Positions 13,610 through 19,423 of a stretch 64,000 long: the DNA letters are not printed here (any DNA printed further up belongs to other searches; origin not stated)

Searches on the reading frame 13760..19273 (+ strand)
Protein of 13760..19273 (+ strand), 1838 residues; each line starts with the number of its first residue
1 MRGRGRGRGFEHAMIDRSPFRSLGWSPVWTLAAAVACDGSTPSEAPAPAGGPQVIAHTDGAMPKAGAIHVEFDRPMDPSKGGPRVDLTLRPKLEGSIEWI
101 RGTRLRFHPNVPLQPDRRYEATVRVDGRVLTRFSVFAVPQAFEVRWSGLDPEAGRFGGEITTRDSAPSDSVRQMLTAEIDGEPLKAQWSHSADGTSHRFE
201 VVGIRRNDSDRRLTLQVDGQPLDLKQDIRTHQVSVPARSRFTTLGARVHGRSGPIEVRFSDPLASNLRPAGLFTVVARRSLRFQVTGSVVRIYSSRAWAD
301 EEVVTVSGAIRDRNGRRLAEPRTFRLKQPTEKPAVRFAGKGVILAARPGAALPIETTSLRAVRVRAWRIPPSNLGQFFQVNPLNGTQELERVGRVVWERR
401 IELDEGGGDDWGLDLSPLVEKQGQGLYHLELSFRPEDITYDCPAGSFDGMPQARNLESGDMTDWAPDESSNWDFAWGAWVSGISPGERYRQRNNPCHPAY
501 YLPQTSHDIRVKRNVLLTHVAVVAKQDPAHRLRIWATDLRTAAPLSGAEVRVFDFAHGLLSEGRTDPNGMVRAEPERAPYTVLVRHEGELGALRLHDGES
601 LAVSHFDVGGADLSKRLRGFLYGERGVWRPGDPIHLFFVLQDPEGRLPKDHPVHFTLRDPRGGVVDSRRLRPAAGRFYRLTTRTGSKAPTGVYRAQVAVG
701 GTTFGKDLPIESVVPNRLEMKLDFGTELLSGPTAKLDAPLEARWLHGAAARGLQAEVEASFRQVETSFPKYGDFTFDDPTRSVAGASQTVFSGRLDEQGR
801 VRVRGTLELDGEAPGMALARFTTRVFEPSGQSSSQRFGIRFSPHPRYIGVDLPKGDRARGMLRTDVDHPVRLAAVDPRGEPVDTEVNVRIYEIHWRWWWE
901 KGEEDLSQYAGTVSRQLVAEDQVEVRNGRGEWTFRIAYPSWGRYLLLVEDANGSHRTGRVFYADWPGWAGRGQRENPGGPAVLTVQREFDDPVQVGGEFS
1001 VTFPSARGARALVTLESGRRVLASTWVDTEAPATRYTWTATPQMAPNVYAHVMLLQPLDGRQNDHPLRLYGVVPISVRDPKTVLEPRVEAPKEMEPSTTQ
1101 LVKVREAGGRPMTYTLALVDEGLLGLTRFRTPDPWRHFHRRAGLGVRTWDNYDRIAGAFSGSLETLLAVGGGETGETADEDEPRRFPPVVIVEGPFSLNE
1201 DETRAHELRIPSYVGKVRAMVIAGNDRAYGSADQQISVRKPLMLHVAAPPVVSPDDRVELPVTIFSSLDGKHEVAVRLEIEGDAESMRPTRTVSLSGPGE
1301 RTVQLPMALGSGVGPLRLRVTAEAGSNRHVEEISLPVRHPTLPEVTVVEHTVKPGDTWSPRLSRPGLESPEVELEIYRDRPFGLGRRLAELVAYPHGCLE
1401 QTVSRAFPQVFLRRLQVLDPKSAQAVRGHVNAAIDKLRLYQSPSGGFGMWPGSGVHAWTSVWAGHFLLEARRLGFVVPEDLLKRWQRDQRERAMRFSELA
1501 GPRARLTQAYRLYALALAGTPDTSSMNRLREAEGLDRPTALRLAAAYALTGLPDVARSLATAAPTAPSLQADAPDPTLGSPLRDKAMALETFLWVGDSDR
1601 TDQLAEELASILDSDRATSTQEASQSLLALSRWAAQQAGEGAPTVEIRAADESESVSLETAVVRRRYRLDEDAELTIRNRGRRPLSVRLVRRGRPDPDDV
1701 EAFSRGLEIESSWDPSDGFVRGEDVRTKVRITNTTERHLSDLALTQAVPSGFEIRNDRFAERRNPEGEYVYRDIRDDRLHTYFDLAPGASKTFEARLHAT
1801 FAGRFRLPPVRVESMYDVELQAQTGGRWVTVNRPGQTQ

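Call 64: search_protein_families(library=pfam, proteins=[window:13760-19273:+], max_evalue=0.00001)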
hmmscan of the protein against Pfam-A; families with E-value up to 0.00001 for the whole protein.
window:13760-19273:+ (1838 aa): 7 families
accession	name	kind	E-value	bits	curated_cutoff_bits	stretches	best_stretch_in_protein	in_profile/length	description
PF17962.7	bMG6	-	1.2e-21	77.4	23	1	856-965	7-112/112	Bacterial macroglobulin domain 6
PF17973.7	bMG10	-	1.7e-17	64.3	26.2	1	1718-1817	23-129/131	Bacterial Alpha-2-macroglobulin MG10 domain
PF01835.25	MG2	-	1.9e-16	60.6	32.8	1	618-697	1-80/96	MG2 domain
PF11974.14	bMG3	-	8.4e-16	58.3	34.9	1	518-611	2-101/103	Bacterial alpha-2-macroglobulin MG3 domain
PF07703.20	A2M_BRD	-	1e-13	52.2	22.7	1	991-1126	8-140/140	Alpha-2-macroglobulin bait region domain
PF17972.7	bMG5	-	6.5e-12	46.4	26.5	1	717-832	2-116/127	Bacterial Alpha-2-macroglobulin MG5 domain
PF00207.28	A2M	-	5e-09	36.3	21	1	1198-1278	9-92/92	Alpha-2-macroglobulin family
